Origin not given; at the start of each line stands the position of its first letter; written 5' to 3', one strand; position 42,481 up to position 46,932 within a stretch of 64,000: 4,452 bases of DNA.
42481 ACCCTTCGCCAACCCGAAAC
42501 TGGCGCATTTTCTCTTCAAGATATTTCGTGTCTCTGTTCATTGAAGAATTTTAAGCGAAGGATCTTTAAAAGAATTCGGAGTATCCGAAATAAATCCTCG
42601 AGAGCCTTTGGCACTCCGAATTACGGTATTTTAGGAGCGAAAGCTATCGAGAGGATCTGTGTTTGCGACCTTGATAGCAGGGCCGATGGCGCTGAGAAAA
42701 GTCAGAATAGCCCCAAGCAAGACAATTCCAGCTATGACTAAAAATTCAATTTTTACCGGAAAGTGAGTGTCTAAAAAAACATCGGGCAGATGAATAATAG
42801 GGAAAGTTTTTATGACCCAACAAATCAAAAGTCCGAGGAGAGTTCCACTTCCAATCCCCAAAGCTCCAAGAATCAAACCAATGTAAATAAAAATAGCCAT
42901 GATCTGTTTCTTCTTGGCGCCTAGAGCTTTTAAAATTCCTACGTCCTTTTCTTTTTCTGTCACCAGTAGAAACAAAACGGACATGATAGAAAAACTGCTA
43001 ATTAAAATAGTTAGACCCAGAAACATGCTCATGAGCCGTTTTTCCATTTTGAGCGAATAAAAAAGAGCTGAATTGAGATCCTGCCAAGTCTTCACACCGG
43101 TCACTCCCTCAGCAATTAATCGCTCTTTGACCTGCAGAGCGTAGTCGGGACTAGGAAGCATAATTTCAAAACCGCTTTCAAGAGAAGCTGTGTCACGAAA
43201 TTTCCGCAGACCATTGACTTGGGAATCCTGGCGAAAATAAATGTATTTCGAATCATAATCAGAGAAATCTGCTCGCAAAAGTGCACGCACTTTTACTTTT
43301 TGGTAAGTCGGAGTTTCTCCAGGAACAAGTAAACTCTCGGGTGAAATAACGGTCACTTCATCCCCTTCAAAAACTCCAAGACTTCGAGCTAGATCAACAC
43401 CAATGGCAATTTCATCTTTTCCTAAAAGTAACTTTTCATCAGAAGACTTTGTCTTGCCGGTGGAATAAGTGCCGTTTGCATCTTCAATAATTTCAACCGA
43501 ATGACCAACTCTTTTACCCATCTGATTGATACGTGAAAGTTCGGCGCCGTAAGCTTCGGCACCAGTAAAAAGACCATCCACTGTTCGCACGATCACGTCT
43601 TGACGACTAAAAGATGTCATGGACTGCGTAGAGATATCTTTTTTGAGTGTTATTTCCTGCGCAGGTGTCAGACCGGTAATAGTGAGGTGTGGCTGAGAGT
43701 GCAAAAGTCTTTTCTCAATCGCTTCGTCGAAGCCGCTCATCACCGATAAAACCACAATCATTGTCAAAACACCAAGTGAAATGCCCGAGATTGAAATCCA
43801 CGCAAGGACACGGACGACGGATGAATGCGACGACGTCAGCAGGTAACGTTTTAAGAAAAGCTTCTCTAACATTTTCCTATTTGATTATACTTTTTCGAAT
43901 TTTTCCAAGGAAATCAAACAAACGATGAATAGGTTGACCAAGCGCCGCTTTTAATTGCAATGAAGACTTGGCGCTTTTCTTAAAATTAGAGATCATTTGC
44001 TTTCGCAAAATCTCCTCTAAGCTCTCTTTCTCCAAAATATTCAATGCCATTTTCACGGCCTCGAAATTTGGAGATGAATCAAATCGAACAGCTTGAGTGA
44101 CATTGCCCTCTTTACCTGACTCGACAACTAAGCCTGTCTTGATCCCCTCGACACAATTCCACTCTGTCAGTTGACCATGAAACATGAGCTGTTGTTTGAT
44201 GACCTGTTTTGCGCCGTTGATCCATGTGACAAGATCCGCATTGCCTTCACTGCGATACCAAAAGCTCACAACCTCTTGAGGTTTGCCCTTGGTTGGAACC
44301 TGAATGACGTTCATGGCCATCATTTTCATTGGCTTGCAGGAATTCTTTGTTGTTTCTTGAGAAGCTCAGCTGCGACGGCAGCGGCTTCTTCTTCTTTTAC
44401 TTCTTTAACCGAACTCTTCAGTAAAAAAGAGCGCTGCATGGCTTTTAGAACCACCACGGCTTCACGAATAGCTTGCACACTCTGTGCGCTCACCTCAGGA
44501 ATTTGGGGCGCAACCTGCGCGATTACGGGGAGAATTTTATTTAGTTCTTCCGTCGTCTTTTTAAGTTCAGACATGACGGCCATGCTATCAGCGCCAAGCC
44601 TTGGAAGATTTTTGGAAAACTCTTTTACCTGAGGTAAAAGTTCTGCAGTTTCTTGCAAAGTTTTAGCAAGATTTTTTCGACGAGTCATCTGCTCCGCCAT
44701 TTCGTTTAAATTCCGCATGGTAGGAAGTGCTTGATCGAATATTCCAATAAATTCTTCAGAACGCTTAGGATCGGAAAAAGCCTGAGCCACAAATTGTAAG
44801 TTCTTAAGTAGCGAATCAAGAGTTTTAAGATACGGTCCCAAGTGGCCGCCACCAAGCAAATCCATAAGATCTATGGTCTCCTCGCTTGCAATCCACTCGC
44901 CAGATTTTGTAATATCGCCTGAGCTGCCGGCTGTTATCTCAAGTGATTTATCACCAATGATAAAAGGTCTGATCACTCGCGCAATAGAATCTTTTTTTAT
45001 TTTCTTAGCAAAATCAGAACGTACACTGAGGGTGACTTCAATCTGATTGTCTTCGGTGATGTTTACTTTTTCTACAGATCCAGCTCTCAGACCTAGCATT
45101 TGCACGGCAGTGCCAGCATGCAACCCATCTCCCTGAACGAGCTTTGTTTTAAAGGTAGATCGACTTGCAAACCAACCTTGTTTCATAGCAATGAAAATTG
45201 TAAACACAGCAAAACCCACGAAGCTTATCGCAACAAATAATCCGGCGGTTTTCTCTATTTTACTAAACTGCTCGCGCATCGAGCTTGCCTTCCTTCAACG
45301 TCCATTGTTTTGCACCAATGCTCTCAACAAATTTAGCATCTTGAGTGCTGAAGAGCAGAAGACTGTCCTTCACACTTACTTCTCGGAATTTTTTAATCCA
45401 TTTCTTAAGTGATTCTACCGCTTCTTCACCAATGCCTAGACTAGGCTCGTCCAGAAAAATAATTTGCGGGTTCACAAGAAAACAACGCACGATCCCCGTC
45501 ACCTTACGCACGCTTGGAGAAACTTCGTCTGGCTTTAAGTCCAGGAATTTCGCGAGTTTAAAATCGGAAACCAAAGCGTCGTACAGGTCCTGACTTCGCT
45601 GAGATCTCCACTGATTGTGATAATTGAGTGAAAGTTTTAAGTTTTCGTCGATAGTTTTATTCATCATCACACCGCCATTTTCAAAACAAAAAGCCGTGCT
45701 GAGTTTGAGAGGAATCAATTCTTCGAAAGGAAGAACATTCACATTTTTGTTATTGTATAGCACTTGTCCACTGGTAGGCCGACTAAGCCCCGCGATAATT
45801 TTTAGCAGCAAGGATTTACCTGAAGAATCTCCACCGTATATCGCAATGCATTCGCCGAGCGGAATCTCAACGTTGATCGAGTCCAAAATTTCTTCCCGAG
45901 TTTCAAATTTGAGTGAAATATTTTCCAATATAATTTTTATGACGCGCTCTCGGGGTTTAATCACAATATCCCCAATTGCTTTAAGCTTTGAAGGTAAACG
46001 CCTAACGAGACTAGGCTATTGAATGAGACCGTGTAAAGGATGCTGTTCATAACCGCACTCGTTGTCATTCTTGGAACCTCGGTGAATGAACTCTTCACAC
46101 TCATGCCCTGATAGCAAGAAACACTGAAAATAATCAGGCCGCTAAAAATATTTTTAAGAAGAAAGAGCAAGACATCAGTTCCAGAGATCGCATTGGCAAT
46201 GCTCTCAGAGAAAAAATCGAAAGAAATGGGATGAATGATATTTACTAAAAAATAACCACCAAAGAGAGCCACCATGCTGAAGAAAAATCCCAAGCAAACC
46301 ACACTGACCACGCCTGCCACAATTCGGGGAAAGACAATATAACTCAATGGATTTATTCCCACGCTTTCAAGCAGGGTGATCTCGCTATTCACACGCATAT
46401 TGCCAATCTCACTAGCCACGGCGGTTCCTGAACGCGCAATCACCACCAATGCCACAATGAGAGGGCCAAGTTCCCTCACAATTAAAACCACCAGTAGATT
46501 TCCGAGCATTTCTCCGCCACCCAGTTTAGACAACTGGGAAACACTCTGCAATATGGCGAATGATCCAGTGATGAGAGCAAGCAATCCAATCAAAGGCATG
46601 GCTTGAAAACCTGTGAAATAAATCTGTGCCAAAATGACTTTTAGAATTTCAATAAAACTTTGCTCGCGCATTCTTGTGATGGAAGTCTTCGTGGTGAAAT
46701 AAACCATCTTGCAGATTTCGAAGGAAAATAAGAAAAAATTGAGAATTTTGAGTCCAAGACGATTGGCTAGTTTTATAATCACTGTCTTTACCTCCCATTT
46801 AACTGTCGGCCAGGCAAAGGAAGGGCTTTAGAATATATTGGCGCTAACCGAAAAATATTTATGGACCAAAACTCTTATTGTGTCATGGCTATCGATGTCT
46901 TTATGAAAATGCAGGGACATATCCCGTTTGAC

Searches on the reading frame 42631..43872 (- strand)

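Call 21: search_protein_families(library=pfam, proteins=[window:42631-43872:-], max_evalue=0.001)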
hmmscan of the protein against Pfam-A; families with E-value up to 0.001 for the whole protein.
window:42631-43872:- (413 aa): 2 families
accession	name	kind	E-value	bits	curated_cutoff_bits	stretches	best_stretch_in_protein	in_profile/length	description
PF02687.27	FtsX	-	6.6e-18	65.3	25.5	1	283-407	2-120/120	FtsX-like permease C-terminal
PF12704.14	MacB_PCD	-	3.8e-07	31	27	1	25-214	2-172/207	MacB-like periplasmic core domain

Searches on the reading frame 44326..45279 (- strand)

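Call 21: search_protein_families(library=pfam, proteins=[window:44326-45279:-], max_evalue=0.001)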
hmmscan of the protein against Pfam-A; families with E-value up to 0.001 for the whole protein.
window:44326-45279:- (317 aa): 1 family
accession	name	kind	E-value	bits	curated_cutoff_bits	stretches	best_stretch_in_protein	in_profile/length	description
PF02470.25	MlaD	-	3.7e-12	46.7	25.1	1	42-118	4-81/81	MlaD protein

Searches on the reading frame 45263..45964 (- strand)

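Call 21: search_protein_families(library=pfam, proteins=[window:45263-45964:-], max_evalue=0.001)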
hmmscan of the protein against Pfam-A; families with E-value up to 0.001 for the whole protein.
window:45263-45964:- (233 aa): 1 family
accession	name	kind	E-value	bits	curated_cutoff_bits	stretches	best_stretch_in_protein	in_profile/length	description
PF00005.33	ABC_tran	-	1.9e-20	74.3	25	1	27-175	1-136/137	ABC transporter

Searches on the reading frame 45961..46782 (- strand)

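Call 21: search_protein_families(library=pfam, proteins=[window:45961-46782:-], max_evalue=0.001)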
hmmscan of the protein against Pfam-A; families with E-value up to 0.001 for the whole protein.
window:45961-46782:- (273 aa): 1 family
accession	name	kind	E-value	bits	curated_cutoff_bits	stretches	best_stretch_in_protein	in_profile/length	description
PF02405.21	MlaE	-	9e-60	202.3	22.5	1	51-259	2-210/212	Permease MlaE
